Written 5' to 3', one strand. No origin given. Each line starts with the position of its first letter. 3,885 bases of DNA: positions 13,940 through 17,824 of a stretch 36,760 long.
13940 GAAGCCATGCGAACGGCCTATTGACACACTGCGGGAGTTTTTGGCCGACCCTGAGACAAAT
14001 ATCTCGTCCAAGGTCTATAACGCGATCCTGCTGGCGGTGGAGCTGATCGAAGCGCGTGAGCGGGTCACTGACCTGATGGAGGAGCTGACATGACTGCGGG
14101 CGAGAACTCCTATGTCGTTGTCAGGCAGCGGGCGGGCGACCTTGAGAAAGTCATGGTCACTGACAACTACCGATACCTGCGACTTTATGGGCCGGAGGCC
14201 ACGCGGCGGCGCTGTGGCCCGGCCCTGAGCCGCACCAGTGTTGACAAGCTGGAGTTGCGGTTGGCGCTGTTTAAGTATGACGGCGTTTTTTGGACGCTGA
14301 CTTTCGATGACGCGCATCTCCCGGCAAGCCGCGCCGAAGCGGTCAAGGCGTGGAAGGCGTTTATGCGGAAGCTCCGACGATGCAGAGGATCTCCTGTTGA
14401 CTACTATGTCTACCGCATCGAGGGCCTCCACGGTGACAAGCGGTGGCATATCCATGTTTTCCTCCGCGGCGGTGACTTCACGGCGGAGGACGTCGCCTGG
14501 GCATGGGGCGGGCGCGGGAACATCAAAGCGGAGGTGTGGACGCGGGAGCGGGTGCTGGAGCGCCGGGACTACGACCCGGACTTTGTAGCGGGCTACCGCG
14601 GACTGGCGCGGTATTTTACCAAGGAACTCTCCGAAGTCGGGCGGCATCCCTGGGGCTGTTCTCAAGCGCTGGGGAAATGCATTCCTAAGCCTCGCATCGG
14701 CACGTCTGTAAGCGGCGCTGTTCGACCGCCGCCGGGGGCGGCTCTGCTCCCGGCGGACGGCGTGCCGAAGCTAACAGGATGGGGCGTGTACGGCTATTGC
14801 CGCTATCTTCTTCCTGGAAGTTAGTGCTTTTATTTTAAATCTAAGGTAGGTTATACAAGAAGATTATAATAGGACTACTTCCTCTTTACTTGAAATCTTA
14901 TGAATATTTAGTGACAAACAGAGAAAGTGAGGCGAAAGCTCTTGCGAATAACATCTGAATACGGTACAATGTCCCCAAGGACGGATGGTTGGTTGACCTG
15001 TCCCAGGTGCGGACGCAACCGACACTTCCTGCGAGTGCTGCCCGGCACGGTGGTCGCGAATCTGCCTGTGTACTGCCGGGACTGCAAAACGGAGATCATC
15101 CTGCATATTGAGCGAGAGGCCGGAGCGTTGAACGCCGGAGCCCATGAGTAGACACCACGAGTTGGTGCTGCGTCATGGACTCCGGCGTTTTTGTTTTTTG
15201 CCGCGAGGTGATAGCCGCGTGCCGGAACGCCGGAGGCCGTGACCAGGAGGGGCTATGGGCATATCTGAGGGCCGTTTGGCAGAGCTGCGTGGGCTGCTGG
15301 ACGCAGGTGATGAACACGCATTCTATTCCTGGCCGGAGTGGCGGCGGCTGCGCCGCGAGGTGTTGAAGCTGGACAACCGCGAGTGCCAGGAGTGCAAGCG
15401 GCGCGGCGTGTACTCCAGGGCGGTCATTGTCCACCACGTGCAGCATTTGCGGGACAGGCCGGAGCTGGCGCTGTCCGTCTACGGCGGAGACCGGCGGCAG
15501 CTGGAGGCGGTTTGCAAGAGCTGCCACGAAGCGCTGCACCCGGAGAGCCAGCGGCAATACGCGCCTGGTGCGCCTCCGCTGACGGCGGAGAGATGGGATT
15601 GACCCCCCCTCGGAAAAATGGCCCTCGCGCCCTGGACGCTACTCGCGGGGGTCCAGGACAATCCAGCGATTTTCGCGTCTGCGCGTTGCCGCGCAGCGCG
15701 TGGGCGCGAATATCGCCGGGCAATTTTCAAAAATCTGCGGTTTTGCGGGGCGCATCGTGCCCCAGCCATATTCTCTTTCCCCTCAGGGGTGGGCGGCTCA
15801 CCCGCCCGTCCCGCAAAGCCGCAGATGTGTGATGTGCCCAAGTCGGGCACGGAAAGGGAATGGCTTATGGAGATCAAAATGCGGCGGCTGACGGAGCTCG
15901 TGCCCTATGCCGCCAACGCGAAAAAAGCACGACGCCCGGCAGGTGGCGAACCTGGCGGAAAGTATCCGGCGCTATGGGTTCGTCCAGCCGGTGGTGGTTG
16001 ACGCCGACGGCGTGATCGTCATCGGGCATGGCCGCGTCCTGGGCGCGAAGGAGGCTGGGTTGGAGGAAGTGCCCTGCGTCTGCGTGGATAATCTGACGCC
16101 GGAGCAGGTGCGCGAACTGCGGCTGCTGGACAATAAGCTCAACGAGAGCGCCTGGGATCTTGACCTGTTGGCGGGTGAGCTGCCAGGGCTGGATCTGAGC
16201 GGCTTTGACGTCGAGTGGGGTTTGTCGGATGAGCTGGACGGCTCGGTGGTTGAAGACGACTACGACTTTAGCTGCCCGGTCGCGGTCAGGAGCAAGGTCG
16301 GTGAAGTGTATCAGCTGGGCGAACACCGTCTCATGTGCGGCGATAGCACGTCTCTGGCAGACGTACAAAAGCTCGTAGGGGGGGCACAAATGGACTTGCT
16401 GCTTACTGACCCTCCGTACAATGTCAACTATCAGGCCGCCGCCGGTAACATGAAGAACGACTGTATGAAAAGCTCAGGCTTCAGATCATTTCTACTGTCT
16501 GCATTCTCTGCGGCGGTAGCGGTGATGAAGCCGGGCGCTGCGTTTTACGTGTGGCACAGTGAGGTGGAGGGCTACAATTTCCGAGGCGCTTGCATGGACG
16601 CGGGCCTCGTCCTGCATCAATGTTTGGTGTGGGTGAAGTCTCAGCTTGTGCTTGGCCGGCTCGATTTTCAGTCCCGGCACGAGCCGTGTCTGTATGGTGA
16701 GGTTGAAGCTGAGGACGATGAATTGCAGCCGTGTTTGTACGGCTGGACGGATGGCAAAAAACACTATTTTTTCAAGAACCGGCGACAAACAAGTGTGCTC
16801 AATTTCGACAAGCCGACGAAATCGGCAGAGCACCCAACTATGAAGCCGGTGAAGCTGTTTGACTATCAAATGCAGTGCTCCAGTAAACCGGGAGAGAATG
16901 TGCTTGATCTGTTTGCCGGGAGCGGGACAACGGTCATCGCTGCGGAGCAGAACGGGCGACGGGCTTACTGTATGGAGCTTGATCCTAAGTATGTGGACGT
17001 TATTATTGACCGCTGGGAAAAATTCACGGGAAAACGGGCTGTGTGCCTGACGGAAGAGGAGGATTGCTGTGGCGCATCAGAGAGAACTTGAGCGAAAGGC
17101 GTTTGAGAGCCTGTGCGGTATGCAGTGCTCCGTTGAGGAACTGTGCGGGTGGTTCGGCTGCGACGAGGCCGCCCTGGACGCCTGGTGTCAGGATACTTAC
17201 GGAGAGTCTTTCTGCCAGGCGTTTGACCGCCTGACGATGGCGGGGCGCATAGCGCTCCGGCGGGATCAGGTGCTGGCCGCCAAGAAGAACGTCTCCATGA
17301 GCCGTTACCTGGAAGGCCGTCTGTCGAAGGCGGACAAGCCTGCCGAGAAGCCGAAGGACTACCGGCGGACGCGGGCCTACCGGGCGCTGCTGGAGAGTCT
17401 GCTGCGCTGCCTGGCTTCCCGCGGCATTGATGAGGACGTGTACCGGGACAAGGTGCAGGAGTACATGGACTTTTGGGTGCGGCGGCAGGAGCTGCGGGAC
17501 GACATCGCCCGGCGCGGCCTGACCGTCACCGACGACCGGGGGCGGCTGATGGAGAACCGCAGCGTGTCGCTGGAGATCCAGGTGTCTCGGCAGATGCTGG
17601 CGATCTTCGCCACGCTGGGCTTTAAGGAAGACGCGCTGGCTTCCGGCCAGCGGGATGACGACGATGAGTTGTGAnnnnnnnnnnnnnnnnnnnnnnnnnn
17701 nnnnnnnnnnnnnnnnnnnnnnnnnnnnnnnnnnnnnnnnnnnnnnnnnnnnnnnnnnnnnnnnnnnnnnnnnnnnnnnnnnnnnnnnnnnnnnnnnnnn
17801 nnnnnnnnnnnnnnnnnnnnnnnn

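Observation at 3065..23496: Strand-locked 17-nt hairpin family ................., five copies across unrelated contexts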

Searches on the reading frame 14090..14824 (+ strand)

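Call 17: search_protein_families(library=pfam, proteins=[window:14090-14824:+], max_evalue=0.01)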
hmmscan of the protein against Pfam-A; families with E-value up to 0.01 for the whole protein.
window:14090-14824:+ (244 aa): 1 family
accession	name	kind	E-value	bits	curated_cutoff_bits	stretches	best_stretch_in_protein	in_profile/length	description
PF23343.2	REP_ORF2-G2P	-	1.7e-06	28.7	27.8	1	66-179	2-98/99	Replication-associated protein ORF2/G2P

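Call 26: search_protein_families(library=ncbifam, proteins=[window:14090-14824:+], max_evalue=0.01)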
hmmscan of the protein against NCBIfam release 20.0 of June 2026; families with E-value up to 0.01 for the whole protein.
window:14090-14824:+ (244 aa): 0 families

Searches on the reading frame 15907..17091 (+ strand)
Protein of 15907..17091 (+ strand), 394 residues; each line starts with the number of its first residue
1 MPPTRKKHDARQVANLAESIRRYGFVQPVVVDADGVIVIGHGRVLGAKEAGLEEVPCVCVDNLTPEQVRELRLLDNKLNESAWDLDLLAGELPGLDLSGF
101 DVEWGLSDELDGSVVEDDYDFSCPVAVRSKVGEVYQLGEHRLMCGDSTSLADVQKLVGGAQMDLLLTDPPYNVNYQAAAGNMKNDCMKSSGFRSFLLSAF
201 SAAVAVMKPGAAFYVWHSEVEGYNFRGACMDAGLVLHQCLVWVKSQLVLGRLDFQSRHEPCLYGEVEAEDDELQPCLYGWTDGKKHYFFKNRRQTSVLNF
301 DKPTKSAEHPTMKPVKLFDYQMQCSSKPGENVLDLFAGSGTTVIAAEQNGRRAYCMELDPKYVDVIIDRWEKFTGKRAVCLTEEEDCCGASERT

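Call 17: search_protein_families(library=pfam, proteins=[window:15907-17091:+], max_evalue=0.01)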
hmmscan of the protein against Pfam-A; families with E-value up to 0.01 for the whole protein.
window:15907-17091:+ (394 aa): 4 families
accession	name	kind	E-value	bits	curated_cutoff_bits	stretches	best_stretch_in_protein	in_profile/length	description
PF01555.25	N6_N4_Mtase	-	8.6e-26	91.7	26.7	1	163-366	2-219/221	DNA methylase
PF02195.25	ParB_N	-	1.9e-08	34.7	26.3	1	5-76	19-93/95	ParB N-terminal domain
PF03602.21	Cons_hypoth95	-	7.4e-07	29.4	24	1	307-374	20-88/182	Conserved hypothetical protein 95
PF02475.24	TRM5-TYW2_MTfase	-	0.0011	19.3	28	1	322-366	30-76/164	TRM5/TYW2 methyltransferase domain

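Call 26: search_protein_families(library=ncbifam, proteins=[window:15907-17091:+], max_evalue=0.01)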
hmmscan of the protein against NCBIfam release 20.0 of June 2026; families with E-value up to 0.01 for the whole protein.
window:15907-17091:+ (394 aa): 10 families
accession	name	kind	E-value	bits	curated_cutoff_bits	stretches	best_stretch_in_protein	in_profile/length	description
NF008572.0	PRK11524.1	equivalog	7.7e-16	58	292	2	308-372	194-258/294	adenine-specific DNA-methyltransferase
NF010253.0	PRK13699.1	subfamily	2.5e-14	53.5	244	1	152-369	11-204/226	DNA methyltransferase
NF050803.1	DnaMtaseCcrMCaul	equivalog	2.9e-12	46.2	830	1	306-375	183-252/350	adenine-specific DNA-methyltransferase CcrM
TIGR04285.1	nucleoid_noc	exception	6.6e-08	32.2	315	1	5-76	18-91/255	nucleoid occlusion protein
TIGR00180.1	parB_part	domain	2.4e-07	30.7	58.45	1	5-80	21-101/186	ParB/RepB/Spo0J family partition protein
TIGR03734.1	PRTRC_parB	hypoth_equivalog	0.0003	19.4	278.6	1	5-78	9-89/555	PRTRC system ParB family protein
TIGR00095.1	TIGR00095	equivalog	0.00073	19.2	117.5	0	303-374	27-99/194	16S rRNA (guanine(966)-N(2))-methyltransferase RsmD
NF010406.0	PRK13832.1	subfamily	0.0018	16.9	640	1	5-61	21-83/578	plasmid partitioning protein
NF001790.0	PRK00517.3-3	equivalog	0.0021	17.5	269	1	325-366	119-161/262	50S ribosomal protein L11 methyltransferase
NF000468.1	Erm37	exception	0.0094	16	350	0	325-374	29-78/179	23S rRNA (adenine(2058)-N(6))-methyltransferase Erm(37)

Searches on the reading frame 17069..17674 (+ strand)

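Call 17: search_protein_families(library=pfam, proteins=[window:17069-17674:+], max_evalue=0.01)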
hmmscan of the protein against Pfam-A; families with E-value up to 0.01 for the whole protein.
window:17069-17674:+ (201 aa): 1 family
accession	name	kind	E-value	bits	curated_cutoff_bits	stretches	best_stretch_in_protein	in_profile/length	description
PF05119.17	Terminase_4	-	4.7e-06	27.4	24.7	1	111-186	8-84/98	Phage terminase, small subunit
